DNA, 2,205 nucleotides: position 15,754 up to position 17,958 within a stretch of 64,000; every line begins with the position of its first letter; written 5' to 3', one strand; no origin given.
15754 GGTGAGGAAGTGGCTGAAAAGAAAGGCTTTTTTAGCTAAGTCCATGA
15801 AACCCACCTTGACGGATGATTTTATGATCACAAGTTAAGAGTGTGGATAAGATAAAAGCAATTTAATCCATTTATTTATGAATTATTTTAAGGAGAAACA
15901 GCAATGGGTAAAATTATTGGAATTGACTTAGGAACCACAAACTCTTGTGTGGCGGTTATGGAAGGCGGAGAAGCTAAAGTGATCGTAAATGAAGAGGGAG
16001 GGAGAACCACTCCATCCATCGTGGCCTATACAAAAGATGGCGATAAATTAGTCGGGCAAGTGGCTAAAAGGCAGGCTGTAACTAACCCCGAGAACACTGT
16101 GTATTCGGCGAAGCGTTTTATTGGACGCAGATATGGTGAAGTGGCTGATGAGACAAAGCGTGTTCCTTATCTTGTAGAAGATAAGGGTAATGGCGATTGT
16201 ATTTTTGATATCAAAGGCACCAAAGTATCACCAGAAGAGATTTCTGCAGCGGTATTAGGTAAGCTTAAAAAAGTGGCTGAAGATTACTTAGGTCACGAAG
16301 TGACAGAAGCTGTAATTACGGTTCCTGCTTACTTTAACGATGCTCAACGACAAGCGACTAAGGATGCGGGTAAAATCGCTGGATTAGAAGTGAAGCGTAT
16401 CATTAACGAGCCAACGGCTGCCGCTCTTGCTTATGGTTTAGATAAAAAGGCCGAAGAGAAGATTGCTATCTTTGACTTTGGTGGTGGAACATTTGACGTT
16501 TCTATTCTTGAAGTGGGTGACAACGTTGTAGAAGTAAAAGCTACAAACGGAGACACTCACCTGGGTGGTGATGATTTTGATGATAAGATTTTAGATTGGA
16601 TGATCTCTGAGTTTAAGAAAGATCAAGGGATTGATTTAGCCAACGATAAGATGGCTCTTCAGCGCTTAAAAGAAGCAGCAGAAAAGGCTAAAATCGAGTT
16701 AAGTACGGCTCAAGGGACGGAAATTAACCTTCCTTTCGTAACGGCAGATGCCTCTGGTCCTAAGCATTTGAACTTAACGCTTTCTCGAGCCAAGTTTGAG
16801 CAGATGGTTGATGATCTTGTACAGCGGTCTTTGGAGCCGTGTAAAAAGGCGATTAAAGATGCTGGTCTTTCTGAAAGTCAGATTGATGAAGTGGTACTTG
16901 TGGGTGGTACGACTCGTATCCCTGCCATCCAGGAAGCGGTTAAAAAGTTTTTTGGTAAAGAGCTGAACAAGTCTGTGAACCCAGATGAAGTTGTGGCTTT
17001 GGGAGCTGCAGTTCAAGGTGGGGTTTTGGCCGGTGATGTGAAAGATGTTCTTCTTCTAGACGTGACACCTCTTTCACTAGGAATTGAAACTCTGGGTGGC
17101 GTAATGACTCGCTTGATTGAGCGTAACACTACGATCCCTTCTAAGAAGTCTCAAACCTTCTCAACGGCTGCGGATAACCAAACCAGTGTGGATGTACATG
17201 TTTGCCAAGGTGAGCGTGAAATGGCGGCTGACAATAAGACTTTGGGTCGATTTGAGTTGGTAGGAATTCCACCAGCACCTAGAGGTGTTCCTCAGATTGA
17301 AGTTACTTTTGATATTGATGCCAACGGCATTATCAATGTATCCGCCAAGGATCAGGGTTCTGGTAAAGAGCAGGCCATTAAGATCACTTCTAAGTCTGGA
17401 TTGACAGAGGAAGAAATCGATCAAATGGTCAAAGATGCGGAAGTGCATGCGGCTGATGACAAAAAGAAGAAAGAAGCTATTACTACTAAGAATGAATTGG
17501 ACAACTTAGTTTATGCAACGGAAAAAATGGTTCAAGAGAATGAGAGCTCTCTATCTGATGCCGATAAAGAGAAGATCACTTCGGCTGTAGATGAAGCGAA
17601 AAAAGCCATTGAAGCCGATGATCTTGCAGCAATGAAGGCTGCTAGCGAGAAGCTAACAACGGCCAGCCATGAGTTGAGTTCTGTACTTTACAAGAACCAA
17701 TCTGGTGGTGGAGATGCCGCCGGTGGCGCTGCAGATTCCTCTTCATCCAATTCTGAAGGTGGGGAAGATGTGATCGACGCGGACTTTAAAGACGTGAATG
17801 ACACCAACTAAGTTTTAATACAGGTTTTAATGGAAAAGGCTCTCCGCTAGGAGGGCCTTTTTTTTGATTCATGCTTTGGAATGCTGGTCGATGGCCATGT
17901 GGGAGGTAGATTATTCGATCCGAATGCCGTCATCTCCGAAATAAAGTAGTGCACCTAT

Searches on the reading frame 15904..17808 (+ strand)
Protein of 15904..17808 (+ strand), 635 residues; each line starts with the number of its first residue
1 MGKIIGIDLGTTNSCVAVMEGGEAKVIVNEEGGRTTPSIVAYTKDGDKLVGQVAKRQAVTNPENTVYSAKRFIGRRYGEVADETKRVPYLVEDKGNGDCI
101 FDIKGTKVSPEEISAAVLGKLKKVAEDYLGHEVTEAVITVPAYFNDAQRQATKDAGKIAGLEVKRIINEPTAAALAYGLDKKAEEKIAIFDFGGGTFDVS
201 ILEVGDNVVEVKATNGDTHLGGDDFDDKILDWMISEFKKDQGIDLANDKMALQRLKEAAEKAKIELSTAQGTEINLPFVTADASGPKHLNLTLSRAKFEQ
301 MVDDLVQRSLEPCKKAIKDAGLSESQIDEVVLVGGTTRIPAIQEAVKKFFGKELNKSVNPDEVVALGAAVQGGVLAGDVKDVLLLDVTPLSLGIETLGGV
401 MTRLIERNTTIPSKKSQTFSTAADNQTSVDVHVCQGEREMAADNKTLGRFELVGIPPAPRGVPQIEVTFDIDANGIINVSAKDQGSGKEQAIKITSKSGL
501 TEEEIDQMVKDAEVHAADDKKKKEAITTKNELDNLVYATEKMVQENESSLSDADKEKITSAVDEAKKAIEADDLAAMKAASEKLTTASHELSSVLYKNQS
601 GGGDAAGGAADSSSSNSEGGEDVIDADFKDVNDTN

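Call 17: search_protein_families(library=pfam, proteins=[window:15904-17808:+], max_evalue=0.001)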
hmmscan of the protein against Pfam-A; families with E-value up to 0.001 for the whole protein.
window:15904-17808:+ (635 aa): 2 families
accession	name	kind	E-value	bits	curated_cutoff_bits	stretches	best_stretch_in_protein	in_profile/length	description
PF00012.26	HSP70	-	9.9e-264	876.5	20.6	1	4-596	1-598/599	Hsp70 protein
PF06723.19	MreB_Mbl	-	3.9e-17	62.5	27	1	131-369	91-316/327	MreB/Mbl protein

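Call 19: find_related_loci(query=window:15904-17808:+, collection=genome_contigs, flank=1000)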
Query window:15904-17808:+ (635 aa) in genome_contigs; peptide patterns used: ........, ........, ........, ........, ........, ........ (x = any residue, [..] = any of these).
600 stretches matched a pattern (row limit reached: there are more); 498 encode a relative of the query (tblastn E <= 1e-3); the best 80 are kept; 80 distinct loci.
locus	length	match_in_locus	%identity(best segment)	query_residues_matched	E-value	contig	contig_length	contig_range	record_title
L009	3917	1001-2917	79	1-635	0e+0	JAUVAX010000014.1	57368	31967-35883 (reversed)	MAG: Pseudobdellovibrionaceae bacterium isolate CSMAG_230 CSMAG_230_k127_7620406_length_57368_cov_10.0000, whole genome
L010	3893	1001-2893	74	8-632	0e+0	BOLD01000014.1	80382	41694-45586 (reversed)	MAG: Oligoflexia bacterium BroJett040 DNA, sequence14, whole genome shotgun sequence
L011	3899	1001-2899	71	1-632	0e+0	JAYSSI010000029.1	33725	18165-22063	MAG: Pseudobdellovibrionaceae bacterium isolate GFS_12192 GFS_12192_28, whole genome shotgun sequence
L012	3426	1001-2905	72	1-632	0e+0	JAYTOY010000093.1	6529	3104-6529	MAG: Pseudobdellovibrionaceae bacterium isolate GFS_4290 GFS_4290_92, whole genome shotgun sequence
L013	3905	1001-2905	72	1-632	0e+0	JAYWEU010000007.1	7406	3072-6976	MAG: Pseudobdellovibrionaceae bacterium isolate GL98_UP_concoct_80 GL98_UP_concoct_80_6, whole genome shotgun sequence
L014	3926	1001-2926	72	1-632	0e+0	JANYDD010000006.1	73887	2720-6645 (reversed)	MAG: Bdellovibrio sp. isolate 336R_metabinner_40 336R_k141_2566353, whole genome shotgun sequence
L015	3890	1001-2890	71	1-630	0e+0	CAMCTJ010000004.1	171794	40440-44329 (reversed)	MAG: Bdellovibrio sp. ZAP7 isolate MsE-30jul19-49 genome assembly, contig: MsE-30jul19-C84, whole genome shotgun sequenc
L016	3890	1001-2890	71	1-630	0e+0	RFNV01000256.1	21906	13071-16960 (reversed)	MAG: Proteobacteria bacterium isolate LLD_334 Lanier.contig8873.21906bp, whole genome shotgun sequence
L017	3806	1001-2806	72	1-603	0e+0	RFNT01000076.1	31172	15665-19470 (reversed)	MAG: bacterium isolate LLD_281 Lanier.contig18101.31172bp, whole genome shotgun sequence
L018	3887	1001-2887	69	1-630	0e+0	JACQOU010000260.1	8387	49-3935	MAG: Deltaproteobacteria bacterium isolate NC_groundwater_1289_Ag_S-0.2um_48_23 S_p2_S4_coassembly_k141_2310027, whole g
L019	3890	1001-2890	71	1-630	0e+0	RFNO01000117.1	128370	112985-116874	MAG: Proteobacteria bacterium isolate LLD_190 Lanier.contig236398.128370bp, whole genome shotgun sequence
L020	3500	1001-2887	69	1-630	0e+0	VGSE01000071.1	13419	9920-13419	MAG: Deltaproteobacteria bacterium isolate K_Offshore_120m_m2_196 K_Offshore_120m_m2_196_Ga0194131_10008411, whole genom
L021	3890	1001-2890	69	1-630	0e+0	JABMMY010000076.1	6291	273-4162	MAG: Deltaproteobacteria bacterium isolate bin.416 k141_1683547, whole genome shotgun sequence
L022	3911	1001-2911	68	1-631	0e+0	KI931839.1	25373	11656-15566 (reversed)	MAG: Candidatus Entotheonella sp. TSY1 genomic scaffold TSY1_scaffold00110, whole genome shotgun sequence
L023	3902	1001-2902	68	1-632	0e+0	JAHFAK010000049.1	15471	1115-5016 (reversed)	MAG: Deltaproteobacteria bacterium isolate nzgw173 NODE_5443_length_15472_cov_7.328448, whole genome shotgun sequence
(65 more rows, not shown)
